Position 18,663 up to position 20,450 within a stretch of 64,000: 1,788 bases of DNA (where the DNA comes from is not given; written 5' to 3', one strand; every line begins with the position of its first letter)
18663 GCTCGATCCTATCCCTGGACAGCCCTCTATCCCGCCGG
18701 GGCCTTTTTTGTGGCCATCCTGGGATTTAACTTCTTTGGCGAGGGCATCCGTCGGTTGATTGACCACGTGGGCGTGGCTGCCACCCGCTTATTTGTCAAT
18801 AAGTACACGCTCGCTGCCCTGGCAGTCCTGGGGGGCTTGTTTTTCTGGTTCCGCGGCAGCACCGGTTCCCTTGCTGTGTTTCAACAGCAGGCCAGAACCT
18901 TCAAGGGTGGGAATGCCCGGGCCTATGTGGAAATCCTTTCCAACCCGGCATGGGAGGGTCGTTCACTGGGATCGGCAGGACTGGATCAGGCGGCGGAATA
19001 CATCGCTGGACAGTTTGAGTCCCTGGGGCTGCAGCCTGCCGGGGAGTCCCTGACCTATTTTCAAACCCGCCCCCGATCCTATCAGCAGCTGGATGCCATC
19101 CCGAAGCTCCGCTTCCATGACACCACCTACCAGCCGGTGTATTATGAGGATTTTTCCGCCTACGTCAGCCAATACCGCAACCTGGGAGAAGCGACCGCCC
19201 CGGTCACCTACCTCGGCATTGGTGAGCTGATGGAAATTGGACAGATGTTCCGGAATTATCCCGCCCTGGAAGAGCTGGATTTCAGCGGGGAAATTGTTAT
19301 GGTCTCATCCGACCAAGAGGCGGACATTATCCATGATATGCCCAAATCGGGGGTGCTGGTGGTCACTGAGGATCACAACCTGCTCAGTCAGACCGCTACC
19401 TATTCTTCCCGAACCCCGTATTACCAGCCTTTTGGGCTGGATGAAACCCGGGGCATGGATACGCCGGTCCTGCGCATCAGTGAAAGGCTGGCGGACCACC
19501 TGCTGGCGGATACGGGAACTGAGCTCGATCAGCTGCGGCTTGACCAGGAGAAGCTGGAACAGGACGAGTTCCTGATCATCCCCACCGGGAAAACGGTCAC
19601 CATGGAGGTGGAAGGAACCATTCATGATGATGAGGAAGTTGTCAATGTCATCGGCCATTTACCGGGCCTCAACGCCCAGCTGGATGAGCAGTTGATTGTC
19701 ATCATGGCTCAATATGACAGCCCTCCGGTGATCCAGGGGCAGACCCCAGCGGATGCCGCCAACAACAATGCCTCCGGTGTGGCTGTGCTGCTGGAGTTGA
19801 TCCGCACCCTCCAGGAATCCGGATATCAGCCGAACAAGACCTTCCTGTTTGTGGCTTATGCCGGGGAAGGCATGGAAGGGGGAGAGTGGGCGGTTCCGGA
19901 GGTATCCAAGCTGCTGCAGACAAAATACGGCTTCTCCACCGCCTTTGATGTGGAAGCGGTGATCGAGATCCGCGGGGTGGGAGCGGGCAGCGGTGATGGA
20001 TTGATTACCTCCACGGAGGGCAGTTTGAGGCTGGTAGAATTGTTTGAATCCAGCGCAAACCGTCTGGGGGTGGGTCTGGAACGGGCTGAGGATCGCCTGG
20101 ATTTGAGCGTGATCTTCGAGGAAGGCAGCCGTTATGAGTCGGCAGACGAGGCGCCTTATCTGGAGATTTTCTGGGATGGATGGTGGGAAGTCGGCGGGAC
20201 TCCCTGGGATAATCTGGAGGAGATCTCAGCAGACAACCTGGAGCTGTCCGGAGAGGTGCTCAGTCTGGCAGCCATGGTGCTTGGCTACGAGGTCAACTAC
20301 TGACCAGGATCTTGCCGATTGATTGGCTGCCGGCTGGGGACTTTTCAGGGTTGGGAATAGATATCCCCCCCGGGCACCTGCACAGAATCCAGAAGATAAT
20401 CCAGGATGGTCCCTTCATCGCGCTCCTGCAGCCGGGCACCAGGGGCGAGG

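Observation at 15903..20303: One 1466-aa polypeptide fuses an ABC-2 permease, DppB-like and DppC-like permeases, an extra TM helix and a PA/M28-like ectodomain with substituted metal ligands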

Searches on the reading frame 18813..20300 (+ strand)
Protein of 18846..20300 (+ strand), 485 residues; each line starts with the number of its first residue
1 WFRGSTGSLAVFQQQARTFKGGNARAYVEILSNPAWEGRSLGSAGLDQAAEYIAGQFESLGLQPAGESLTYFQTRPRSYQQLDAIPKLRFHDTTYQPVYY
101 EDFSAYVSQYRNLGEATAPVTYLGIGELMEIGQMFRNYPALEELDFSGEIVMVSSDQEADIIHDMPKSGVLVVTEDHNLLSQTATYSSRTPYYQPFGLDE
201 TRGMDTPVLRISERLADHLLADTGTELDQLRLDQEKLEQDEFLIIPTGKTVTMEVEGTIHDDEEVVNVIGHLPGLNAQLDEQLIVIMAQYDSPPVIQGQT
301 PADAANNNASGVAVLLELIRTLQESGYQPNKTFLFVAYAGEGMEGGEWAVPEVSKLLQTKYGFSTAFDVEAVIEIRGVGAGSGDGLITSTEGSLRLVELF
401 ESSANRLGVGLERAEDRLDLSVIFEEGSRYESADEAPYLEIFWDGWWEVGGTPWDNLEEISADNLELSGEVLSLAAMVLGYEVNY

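Call 17: search_solved_structures(query=window:18846-20300:+, max_evalue=1, show_alignments=4)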
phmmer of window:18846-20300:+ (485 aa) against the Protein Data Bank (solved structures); distinct sequences matched with E-value up to 1: 24.
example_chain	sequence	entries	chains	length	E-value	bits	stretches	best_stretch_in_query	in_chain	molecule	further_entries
3b3t_A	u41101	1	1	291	1.9e-06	30.2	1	280-342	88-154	Bacterial leucyl aminopeptidase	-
3b35_A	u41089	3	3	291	9.4e-06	27.9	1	280-342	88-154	Bacterial leucyl aminopeptidase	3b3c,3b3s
3b3v_A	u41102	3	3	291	9.6e-06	27.9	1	280-342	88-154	Bacterial leucyl aminopeptidase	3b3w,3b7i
1amp_A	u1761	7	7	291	9.6e-06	27.9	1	280-342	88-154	AMINOPEPTIDASE | PROTEIN (AMINOPEPTIDASE) | BACTERIAL LEUCYL AMINOPEPTIDASE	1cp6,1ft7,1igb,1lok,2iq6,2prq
1rtq_A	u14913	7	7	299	1e-05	27.8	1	280-342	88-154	Bacterial leucyl aminopeptidase | Aminopeptidase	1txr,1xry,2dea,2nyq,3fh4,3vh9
2anp_A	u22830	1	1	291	2.8e-05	26.3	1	280-341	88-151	leucyl aminopeptidase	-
4mcs_A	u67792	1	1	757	0.0073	18.4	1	247-360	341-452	Glutamate carboxypeptidase 2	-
4mcp_A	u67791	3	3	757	0.012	17.7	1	247-360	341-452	Glutamate carboxypeptidase 2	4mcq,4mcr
1z8l_A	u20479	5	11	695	0.015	17.4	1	247-360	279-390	Glutamate carboxypeptidase II | Glutamate carboxypeptidase 2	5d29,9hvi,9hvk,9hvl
5ely_A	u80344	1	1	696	0.015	17.4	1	247-360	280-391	Glutamate carboxypeptidase 2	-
2c6c_A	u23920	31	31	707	0.015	17.3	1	247-360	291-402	GLUTAMATE CARBOXYPEPTIDASE II | GLUTAMATE CARBOXYPEPTIDASE 2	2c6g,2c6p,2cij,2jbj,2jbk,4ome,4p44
2xef_A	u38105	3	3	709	0.015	17.3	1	247-360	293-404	GLUTAMATE CARBOXYPEPTIDASE 2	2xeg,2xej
2oot_A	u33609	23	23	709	0.015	17.3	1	247-360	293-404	Glutamate carboxypeptidase 2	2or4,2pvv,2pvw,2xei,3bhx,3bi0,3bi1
3rbu_A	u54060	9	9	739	0.016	17.3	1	247-360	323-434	Glutamate carboxypeptidase 2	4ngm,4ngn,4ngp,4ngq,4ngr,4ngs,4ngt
9hlw_A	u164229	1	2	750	0.017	17.2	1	247-360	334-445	Glutamate carboxypeptidase 2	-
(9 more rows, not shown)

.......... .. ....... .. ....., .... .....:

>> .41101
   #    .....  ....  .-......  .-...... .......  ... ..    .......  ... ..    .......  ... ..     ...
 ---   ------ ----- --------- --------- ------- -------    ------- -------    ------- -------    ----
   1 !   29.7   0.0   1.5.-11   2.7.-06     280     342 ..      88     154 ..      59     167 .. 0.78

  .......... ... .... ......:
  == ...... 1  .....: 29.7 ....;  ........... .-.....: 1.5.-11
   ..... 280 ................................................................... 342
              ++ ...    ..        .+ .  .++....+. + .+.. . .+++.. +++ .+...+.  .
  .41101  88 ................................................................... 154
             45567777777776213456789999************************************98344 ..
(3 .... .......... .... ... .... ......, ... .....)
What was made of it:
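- Closest known: Non-catalytic M28-fold ectodomains: transferrin receptor 1. Same: Nicalin is a weak sequence hit, E 0.045 (call 17).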

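Call 27: predict_structure(alignment_id=A1)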
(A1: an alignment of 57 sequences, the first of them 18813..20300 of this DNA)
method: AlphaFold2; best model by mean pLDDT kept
length: 496 residues; sequences in the alignment: 57
mean_pLDDT: 88.6   pTM: 0.88
mean pLDDT of the five models: 88.6, 87.9, 87.7, 87.3, 86.2
residues with pLDDT >= 90: 352; 70-90: 95; 50-70: 25; < 50: 24
segments of 3 or more residues with pLDDT < 50: 9-16, 429-444
pLDDT, mean of each block of 10 residues (from residue 1): 55 54 95 98 96 97 98 93 96 97 91 94 96 94 76 91 95 91 93 93 75 85 97 94 94 95 98 96 90 94 93 93 98 95 97 92 84 77 94 91 84 95 70 33 60 92 92 97 97 83
secondary structure, 60 per line:
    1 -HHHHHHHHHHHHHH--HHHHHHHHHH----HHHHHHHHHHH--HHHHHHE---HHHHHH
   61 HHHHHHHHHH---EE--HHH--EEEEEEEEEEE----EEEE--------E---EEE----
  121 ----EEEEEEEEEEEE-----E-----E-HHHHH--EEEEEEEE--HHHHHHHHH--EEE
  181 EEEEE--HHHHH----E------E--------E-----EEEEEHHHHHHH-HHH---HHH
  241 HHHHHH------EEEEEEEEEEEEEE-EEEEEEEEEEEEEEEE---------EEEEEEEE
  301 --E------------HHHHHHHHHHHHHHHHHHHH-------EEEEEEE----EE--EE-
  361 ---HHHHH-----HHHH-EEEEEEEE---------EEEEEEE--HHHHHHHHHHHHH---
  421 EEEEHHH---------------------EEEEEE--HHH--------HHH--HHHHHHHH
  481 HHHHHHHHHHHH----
elements in order: H2-15 H18-27 H32-42 H45-50 H55-70 E83-93 E98-101 E114-116 E125-136 H150-154 E157-164 H167-175 E178-185 H188-192 E219-223 H224-230 H238-246 E253-266 E268-283 E293-300 H316-335 E343-349 H364-368 H374-377 E379-386 E396-402 H405-417 E421-424 E449-454 H473-492
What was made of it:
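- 18789..18854 (+): Nineteenth transmembrane helix, aa 963-984, which places the C-terminal domain outside the cell. Predicted as a helix in the model (call 27).
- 18855..20300 (+): PA/M28-fold ectodomain without metal ligands, aa 985-1466. The PA insert is about aa 1065-1220 (nt 19095-19562). AlphaFold2 pLDDT 88.6, pTM 0.88 (call 27).
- On Peptidase family M28 (active co-catalytic zinc aminopeptidases): Model pLDDT 88.6 (call 27).
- On PA (protease-associated) domain: The model nevertheless has a beta-rich insert at about 1065-1220 (call 27).
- The model is confident (call 27).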

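Call 30: fold_search(model_id=the predicted structure, library=pdb)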
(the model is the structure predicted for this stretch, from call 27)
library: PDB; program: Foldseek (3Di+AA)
matches with E <= 10: 775; with E <= 0.001: 356
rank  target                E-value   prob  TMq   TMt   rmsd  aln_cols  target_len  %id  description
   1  8ac9_A                1.2e-23  1.00  0.47  0.50   9.7       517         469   14  Structure of Pseudomonas aeruginosa aminopeptidase, PaAP_T (released 2023-07-12)
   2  8ac7_A                2.0e-23  1.00  0.57  0.59   7.3       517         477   14  Structure of Pseudomonas aeruginosa aminopeptidase, PaAP (released 2023-07-12)
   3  2ek8                  4.4e-23  1.00  0.60  0.71   5.9       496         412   19  Aminopeptidase from Aneurinibacillus sp. strain AM-1 (released 2008-03-25)
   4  8acg_B                4.7e-23  1.00  0.48  0.51   9.4       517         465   14  Structure of Pseudomonas aeruginosa aminopeptidase, PaAP_T E340A mutant (released 2023-07-12)
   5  8ack_A                7.6e-23  1.00  0.57  0.60   7.4       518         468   14  Structure of Pseudomonas aeruginosa aminopeptidase, PaAP (released 2023-07-12)
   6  8acg_C                8.1e-23  1.00  0.48  0.50   9.5       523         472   14  Structure of Pseudomonas aeruginosa aminopeptidase, PaAP_T E340A mutant (released 2023-07-12)
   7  8acr                  1.2e-22  1.00  0.54  0.55   7.9       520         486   14  Structure of Pseudomonas aeruginosa aminopeptidase, PaAP (released 2023-07-12)
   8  8acg_E                1.5e-22  1.00  0.49  0.52   9.2       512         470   15  Structure of Pseudomonas aeruginosa aminopeptidase, PaAP_T E340A mutant (released 2023-07-12)
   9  8acg_A                2.4e-22  1.00  0.48  0.51   9.5       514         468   14  Structure of Pseudomonas aeruginosa aminopeptidase, PaAP_T E340A mutant (released 2023-07-12)
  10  8acg_D                3.5e-22  1.00  0.49  0.51   9.5       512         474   15  Structure of Pseudomonas aeruginosa aminopeptidase, PaAP_T E340A mutant (released 2023-07-12)
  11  7zqs_B                3.9e-22  1.00  0.59  0.47   8.3       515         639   16  Cryo-EM Structure of Human Transferrin Receptor 1 bound to DNA Aptamer (released 2022-08-17)
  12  6wrw_B                4.2e-22  1.00  0.60  0.48   8.4       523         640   16  Crystal structure of computationally designed protein 2DS25.5 in complex with the human Transferrin receptor ectodomai (released 2021-04-28)
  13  8acg_F                7.2e-22  1.00  0.48  0.51   9.8       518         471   15  Structure of Pseudomonas aeruginosa aminopeptidase, PaAP_T E340A mutant (released 2023-07-12)
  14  6okd_B                8.6e-22  1.00  0.58  0.48   8.1       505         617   16  Crystal Structure of human transferrin receptor in complex with a cystine-dense peptide (released 2020-04-15)
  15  1cx8_A                9.7e-22  1.00  0.59  0.47   8.6       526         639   15  CRYSTAL STRUCTURE OF THE ECTODOMAIN OF HUMAN TRANSFERRIN RECEPTOR (released 1999-09-09)
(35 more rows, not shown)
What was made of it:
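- On Peptidase family M28 (active co-catalytic zinc aminopeptidases): Foldseek probability 1.00 to M28 enzymes (call 30).
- On PA (protease-associated) domain: It aligns over roughly its full length to PA-containing M28 proteins (call 30).
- On Receptor-fused ABC importers (OpuA / GlnPQ type): The tethered domain is a PA/M28 fold (calls 27, 30).
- Closest known: PA-domain M28 aminopeptidases. Same: The two-domain fold is the same, with Foldseek E 1e-21 to 1e-23 (call 30).
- Closest known: Non-catalytic M28-fold ectodomains: transferrin receptor 1. Same: TfR1 is among the top structural matches (call 30).
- Best structural matches are PA-M28 aminopeptidases, TfR1 and GCPII (call 30).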

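Call 34: search_solved_structures(query=A2, max_evalue=0.01, show_alignments=5)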
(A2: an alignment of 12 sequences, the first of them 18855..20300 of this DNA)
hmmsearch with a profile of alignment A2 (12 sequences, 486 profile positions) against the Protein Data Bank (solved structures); distinct sequences matched with E-value up to 0.01: 19.
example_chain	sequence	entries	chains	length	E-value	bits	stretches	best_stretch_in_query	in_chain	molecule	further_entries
3b3t_A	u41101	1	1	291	1.9e-10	43.2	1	285-349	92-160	Bacterial leucyl aminopeptidase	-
3b35_A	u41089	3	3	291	1.9e-09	39.9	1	285-349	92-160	Bacterial leucyl aminopeptidase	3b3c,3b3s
3b3v_A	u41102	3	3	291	2e-09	39.9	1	285-349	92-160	Bacterial leucyl aminopeptidase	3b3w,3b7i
1amp_A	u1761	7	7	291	2e-09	39.9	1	285-349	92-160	AMINOPEPTIDASE | PROTEIN (AMINOPEPTIDASE) | BACTERIAL LEUCYL AMINOPEPTIDASE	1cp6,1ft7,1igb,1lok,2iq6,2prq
1rtq_A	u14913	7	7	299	2.1e-09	39.8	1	296-349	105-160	Bacterial leucyl aminopeptidase | Aminopeptidase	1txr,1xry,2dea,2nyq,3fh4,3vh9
2anp_A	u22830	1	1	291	1.1e-08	37.5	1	285-348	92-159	leucyl aminopeptidase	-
6hc6_A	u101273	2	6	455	5.1e-07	31.9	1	283-350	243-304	Aminopeptidase YwaD | Aminopeptidase Y (Arg Lys Leu preference)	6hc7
2ek8_A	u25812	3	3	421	7.8e-05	24.7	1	246-349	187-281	Aminopeptidase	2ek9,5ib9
5gne_A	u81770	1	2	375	0.00013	24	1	302-362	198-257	Leucine aminopeptidase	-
1cp7_A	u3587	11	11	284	0.0005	22.1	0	305-349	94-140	AMINOPEPTIDASE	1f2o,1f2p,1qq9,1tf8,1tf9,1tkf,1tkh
3gux_A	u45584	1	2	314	0.00075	21.5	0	283-325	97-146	putative Zn-dependent exopeptidase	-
4mcs_A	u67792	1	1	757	0.0035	19.3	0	308-361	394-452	Glutamate carboxypeptidase 2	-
3rbu_A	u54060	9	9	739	0.0069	18.3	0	308-361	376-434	Glutamate carboxypeptidase 2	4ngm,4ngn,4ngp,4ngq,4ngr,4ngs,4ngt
1z8l_A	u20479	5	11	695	0.0076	18.2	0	308-361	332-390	Glutamate carboxypeptidase II | Glutamate carboxypeptidase 2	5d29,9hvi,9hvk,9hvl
5ely_A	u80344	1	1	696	0.0077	18.2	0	308-361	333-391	Glutamate carboxypeptidase 2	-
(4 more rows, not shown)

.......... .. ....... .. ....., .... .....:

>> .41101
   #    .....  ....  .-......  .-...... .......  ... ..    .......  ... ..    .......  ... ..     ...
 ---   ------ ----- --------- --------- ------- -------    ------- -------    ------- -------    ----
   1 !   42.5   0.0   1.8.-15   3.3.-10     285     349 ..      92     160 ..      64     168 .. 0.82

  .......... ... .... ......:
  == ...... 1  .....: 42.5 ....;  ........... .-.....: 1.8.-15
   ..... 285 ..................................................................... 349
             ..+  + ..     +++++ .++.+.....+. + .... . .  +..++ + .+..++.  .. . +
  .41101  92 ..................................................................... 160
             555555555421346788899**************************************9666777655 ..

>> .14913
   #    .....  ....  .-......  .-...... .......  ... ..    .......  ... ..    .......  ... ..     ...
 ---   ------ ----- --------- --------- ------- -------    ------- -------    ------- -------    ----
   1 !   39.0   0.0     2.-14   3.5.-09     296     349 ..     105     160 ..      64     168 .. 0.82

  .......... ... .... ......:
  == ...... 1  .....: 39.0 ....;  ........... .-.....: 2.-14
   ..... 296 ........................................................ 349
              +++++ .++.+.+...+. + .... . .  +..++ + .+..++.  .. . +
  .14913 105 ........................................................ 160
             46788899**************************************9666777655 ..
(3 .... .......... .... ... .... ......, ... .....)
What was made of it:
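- Closest known: PA-domain M28 aminopeptidases. Same: Sequence motifs around the ligands are recognisable (calls 17, 34).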

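Call 43: find_related_loci(query=A1, collection=genome_contigs, flank=10000)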
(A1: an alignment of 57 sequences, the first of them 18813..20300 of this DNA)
Query A1 (496 aa) in genome_contigs; peptide patterns used: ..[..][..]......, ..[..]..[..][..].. (x = any residue, [..] = any of these).
419 stretches matched a pattern; 253 encode a relative of the query (tblastn E <= 1e-3); the best 80 are kept; 80 distinct loci.
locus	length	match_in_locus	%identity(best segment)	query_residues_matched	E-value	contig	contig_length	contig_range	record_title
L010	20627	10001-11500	62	1-496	0e+0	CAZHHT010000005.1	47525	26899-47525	MAG TPA_asm: uncultured Anaerolineales bacterium isolate binchicken_co228_499 genome assembly, contig: NODE_787_length_4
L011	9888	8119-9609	62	4-496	0e+0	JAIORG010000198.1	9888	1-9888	MAG: Anaerolineales bacterium isolate SMBSF12 20072_Bin_6_contigs_1_c_000000001019, whole genome shotgun sequence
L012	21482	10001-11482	58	1-491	0e+0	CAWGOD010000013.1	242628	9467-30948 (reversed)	MAG: uncultured Chloroflexia bacterium isolate MFD03804.bin.3.292 genome assembly, contig: contig_6325, whole genome sho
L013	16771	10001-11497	57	1-496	0e+0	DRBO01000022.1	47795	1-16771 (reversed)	MAG TPA_asm: Chloroflexota bacterium isolate HyVt-23 Ga0136651_10000068, whole genome shotgun sequence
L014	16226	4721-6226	57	3-496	0e+0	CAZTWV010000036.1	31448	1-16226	MAG TPA_asm: uncultured Anaerolineales bacterium isolate SRP141376_co3_323 genome assembly, contig: NODE_3710_length_314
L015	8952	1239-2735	51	1-496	1e-156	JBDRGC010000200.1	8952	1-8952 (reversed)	MAG: Chloroflexota bacterium isolate MEGAHIT-group-1.410 k141_8241136, whole genome shotgun sequence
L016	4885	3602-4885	52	1-424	3e-155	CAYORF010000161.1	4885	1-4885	MAG TPA_asm: uncultured Anaerolineales bacterium isolate binchicken_co9_181 genome assembly, contig: NODE_9031_length_48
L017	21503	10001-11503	49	1-493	1e-150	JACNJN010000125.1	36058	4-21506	MAG: Candidatus Desulfolinea nitratireducens NIOZ-UU_NODE_1224_length_36058_cov_23.3927, whole genome shotgun sequence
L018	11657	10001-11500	47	1-496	6e-145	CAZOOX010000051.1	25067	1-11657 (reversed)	MAG TPA_asm: uncultured Anaerolineaceae bacterium isolate binchicken_co65_453 genome assembly, contig: NODE_8143_length_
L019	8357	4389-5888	49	1-496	8e-144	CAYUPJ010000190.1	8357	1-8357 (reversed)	MAG TPA_asm: uncultured Anaerolineae bacterium isolate binchicken_co91_444 genome assembly, contig: NODE_11474_length_83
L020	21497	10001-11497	47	1-493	3e-142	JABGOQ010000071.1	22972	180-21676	MAG: Anaerolineae bacterium isolate co234_bin11 NODE_4240_length_22972_cov_74.641402, whole genome shotgun sequence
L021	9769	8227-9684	49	12-496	6e-142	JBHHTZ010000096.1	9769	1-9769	MAG: Anaerolineae bacterium isolate S.6.sp3_bin.4 NODE_1149_length_9769_cov_7.853613, whole genome shotgun sequence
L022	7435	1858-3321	48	12-496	4e-140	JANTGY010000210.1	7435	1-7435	MAG: Anaerolineae bacterium isolate bin10092 c_000000011740, whole genome shotgun sequence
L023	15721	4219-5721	45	1-496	3e-140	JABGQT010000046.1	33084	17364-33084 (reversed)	MAG: Anaerolineae bacterium isolate co234_bin62 NODE_2685_length_33084_cov_18.697539, whole genome shotgun sequence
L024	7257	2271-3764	47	1-496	3e-138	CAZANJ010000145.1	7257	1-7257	MAG TPA_asm: uncultured Anaerolineales bacterium isolate binchicken_co8_337 genome assembly, contig: NODE_20323_length_7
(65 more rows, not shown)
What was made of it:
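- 253 species genomes have it, nearly all Anaerolineae (call 43).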

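Call 45: search_protein_representatives(alignment_id=A2)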
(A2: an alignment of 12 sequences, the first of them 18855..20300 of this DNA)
Query: 12 sequences, 486 profile positions. Proteins with E-value up to 0.001 (for the whole library): 15319; up to 1e-10: 4340; up to 1e-30: 249. The best 150 are listed.
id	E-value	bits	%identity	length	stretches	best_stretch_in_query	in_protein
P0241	1.1e-177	608.1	-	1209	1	1-486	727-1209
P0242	6.2e-172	589.1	-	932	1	2-486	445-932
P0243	2.6e-171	587.0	-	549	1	2-486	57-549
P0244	6.4e-166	569.2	-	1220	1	2-486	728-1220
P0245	7.0e-166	569.1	-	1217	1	1-486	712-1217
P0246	2.4e-163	560.7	-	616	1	3-486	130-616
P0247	5.5e-162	556.3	-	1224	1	1-486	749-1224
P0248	1.8e-159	547.9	-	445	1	43-486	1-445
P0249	5.9e-156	536.4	-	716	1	2-486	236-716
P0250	1.5e-150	518.5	-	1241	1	2-484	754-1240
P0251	1.4e-148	512.1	-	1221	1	6-485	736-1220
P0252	2.8e-146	504.5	-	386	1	110-486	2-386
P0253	1.1e-144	499.2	-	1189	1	1-483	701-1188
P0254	1.8e-142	491.8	-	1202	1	2-486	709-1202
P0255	7.6e-141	486.5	-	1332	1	3-486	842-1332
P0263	3.5e-134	464.5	-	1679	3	2-483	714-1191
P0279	5.4e-94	332.0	-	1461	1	3-486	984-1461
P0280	6.5e-94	331.7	-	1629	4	201-478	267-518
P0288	7.3e-87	308.5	-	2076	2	9-480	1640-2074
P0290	2.7e-84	300.0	-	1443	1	3-486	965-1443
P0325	1.4e-66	241.6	-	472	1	8-486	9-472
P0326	2.0e-66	241.1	-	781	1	9-481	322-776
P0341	1.9e-61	224.7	-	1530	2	4-337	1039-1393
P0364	8.3e-51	189.6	-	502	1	11-483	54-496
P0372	2.6e-47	178.1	-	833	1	7-481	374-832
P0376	1.0e-45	172.8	-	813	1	11-480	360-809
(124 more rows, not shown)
